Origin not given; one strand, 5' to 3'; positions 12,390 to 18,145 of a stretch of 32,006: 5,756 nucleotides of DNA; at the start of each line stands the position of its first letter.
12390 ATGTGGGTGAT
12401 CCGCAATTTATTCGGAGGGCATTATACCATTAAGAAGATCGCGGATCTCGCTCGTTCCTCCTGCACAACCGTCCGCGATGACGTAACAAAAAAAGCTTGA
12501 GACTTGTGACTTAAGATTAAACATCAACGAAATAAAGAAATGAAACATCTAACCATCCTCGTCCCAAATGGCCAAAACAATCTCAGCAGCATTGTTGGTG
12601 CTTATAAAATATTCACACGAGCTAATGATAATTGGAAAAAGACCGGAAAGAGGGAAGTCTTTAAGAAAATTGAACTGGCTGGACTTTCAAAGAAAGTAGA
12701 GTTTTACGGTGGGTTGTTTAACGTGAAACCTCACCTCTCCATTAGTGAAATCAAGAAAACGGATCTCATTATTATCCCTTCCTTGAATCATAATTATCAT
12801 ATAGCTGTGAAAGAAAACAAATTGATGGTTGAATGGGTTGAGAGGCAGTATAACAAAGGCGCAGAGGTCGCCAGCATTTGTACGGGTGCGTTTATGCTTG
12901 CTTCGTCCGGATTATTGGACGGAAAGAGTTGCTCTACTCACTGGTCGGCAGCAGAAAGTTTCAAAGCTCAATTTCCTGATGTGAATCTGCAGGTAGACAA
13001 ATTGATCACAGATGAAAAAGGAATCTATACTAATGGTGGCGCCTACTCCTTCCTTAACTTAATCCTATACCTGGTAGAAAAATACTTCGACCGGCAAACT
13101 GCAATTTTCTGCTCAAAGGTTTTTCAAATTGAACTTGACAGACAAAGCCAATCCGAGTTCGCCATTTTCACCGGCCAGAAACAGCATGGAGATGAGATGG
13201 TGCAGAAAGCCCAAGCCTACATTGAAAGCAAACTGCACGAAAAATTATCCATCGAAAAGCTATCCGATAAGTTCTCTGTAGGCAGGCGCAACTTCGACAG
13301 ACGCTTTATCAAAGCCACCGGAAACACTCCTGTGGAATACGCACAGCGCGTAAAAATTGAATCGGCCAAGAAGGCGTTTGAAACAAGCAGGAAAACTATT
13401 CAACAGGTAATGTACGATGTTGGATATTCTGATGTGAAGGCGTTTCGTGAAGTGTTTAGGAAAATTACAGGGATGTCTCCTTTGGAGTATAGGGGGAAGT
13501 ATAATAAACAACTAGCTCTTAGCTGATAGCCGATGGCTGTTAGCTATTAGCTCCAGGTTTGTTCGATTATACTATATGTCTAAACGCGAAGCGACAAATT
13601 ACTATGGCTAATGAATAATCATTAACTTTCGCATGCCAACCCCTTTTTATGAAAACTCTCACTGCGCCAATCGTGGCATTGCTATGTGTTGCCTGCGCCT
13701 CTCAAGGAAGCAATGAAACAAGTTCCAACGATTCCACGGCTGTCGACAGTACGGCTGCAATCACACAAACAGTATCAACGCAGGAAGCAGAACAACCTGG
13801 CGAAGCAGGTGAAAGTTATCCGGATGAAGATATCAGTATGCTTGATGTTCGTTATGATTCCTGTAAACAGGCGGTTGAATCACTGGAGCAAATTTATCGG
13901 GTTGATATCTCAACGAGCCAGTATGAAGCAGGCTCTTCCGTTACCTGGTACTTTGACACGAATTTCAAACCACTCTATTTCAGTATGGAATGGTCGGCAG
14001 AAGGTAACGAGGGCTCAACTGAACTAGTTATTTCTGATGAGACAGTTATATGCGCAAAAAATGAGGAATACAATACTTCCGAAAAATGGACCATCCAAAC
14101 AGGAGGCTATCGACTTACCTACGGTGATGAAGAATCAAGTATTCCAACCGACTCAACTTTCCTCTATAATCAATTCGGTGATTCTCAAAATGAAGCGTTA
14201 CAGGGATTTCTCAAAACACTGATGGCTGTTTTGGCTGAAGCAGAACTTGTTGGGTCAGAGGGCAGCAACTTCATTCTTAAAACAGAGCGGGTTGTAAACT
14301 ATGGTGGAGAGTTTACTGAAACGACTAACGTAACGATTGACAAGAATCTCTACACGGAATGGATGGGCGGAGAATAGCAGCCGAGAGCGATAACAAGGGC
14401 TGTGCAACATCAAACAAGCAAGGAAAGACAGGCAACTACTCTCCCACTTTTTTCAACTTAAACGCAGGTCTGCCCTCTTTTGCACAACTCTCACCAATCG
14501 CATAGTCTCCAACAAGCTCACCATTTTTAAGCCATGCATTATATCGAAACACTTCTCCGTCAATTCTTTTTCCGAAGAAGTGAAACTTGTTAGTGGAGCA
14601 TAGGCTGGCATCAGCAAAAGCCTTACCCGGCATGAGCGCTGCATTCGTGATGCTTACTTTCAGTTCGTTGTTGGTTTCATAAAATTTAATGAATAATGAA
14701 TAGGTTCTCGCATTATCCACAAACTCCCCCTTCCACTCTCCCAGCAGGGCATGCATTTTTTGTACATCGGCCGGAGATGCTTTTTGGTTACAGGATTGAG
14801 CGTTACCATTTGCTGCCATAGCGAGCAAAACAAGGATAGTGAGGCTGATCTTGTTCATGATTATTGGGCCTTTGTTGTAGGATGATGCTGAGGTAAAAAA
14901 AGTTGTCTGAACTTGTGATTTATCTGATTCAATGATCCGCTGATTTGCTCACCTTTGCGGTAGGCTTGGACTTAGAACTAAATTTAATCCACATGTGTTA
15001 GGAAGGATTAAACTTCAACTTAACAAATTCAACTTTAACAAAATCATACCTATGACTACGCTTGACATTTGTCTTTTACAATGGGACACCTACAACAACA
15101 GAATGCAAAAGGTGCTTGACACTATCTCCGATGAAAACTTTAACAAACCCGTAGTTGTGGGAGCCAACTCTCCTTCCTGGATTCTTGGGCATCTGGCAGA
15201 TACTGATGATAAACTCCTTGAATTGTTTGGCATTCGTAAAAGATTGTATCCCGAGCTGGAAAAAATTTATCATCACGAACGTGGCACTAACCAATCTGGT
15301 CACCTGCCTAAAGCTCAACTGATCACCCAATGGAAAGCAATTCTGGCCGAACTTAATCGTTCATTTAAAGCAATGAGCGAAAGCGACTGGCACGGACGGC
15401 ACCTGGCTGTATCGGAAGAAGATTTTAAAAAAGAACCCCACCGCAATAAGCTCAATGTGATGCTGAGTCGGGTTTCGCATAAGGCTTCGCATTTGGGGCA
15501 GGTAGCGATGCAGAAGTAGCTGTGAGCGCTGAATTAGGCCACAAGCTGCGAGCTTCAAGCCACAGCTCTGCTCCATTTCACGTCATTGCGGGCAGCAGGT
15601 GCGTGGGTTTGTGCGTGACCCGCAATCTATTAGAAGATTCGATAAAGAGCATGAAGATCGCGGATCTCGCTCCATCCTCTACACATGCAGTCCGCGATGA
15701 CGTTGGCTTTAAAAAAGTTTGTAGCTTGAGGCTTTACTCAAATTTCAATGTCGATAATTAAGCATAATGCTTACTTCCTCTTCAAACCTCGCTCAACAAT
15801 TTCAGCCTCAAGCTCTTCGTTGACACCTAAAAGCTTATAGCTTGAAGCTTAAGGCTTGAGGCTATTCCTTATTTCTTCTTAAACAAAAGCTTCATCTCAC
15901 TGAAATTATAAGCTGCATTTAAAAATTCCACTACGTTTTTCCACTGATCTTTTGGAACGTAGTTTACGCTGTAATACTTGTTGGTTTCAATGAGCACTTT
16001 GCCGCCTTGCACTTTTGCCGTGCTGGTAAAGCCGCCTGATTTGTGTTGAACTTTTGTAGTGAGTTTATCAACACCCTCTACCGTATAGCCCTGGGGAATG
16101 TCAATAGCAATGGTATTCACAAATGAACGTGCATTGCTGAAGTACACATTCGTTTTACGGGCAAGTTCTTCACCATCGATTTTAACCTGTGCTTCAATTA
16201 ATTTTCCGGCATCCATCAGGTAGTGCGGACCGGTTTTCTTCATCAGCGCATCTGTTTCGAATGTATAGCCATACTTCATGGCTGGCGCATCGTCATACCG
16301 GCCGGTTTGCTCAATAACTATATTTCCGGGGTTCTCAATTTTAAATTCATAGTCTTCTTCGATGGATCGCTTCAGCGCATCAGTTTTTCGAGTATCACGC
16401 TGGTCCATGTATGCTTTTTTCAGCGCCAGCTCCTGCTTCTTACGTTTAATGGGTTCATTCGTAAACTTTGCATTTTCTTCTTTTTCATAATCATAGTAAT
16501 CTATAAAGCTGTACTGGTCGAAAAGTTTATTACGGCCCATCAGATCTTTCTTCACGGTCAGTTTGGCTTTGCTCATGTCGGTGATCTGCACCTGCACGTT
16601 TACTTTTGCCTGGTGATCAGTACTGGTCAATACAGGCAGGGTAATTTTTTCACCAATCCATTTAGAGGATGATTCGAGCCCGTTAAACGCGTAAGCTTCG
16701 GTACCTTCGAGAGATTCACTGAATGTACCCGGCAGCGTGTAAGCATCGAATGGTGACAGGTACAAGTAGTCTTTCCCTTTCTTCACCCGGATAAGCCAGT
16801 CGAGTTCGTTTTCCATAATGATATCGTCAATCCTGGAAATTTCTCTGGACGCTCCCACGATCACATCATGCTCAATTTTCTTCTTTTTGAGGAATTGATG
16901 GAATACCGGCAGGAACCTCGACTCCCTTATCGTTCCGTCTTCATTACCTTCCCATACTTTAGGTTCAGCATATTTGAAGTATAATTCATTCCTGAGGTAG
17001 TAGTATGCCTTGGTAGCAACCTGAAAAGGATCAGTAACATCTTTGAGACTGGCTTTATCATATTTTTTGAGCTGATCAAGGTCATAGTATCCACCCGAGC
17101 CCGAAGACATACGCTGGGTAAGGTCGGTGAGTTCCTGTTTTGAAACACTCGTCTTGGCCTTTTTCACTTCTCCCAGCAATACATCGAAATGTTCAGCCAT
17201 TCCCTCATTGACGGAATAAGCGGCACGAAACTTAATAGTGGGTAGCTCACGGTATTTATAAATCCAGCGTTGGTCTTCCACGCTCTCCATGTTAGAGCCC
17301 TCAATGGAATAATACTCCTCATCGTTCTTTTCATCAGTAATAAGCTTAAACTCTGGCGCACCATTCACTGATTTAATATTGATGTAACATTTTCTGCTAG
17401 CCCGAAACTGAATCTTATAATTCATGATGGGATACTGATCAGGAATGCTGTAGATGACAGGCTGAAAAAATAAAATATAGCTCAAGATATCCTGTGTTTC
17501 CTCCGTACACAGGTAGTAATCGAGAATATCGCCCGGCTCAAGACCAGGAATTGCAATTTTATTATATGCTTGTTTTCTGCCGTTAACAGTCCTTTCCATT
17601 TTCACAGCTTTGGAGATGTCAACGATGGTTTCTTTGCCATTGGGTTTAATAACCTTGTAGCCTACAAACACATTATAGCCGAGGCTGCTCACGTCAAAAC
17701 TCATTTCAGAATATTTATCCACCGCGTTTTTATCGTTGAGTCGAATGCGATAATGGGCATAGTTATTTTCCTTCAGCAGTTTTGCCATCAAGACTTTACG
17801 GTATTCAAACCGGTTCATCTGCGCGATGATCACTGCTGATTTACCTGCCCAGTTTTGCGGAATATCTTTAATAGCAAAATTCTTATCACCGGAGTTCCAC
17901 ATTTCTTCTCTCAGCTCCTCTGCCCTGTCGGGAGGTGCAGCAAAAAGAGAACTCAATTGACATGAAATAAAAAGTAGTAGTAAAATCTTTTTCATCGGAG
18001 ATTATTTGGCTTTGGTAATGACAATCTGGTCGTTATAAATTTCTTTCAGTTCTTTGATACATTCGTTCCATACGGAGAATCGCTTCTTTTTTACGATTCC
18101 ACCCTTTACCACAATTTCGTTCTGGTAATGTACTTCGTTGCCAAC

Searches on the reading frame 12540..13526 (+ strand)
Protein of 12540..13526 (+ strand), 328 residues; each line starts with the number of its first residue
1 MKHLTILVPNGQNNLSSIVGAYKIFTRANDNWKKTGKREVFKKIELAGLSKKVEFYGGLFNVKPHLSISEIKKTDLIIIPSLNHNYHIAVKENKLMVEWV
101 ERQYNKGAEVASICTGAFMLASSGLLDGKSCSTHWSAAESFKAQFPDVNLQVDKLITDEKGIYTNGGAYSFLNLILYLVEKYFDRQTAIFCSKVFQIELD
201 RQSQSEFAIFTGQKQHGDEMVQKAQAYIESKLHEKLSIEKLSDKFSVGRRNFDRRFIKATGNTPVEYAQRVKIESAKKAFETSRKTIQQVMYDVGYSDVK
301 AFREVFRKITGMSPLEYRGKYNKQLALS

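Call 69: search_protein_families(library=pfam, proteins=[window:12540-13526:+], max_evalue=0.0001)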
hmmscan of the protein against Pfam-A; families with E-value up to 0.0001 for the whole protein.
window:12540-13526:+ (328 aa): 3 families
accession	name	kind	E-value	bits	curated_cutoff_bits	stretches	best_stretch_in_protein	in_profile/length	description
PF12833.13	HTH_18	-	4.4e-19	69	33.6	1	241-318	1-78/80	Helix-turn-helix domain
PF00165.29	HTH_AraC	-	6.3e-13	48.9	26.6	1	282-318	6-41/42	Bacterial regulatory helix-turn-helix proteins, AraC family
PF01965.30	DJ-1_PfpI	-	3.3e-12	47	26.6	1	49-177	35-161/165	DJ-1/PfpI family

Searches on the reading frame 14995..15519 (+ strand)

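Call 69: search_protein_families(library=pfam, proteins=[window:14995-15519:+], max_evalue=0.0001)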
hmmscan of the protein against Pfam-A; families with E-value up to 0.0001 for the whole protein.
window:14995-15519:+ (174 aa): 2 families
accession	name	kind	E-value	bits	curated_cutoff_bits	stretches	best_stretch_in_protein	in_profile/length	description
PF12867.12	DinB_2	-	4.6e-09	37.2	24.8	1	34-170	6-128/128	DinB superfamily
PF05163.17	DinB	-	7.2e-05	23.2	23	1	27-171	9-139/165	DinB family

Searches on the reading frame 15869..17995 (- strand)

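Call 10: search_protein_families(library=ncbifam, proteins=[window:15869-17995:-], max_evalue=0.01)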
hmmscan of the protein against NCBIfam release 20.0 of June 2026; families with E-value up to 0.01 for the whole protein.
window:15869-17995:- (708 aa): 0 families

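Call 69: search_protein_families(library=pfam, proteins=[window:15869-17995:-], max_evalue=0.0001)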
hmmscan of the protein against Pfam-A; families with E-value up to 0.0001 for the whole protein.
window:15869-17995:- (708 aa): 1 family
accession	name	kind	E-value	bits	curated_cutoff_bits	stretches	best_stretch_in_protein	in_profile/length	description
PF12969.12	DUF3857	-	2.7e-08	34.5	24.6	1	79-237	8-167/170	Domain of Unknown Function with PDB structure (DUF3857)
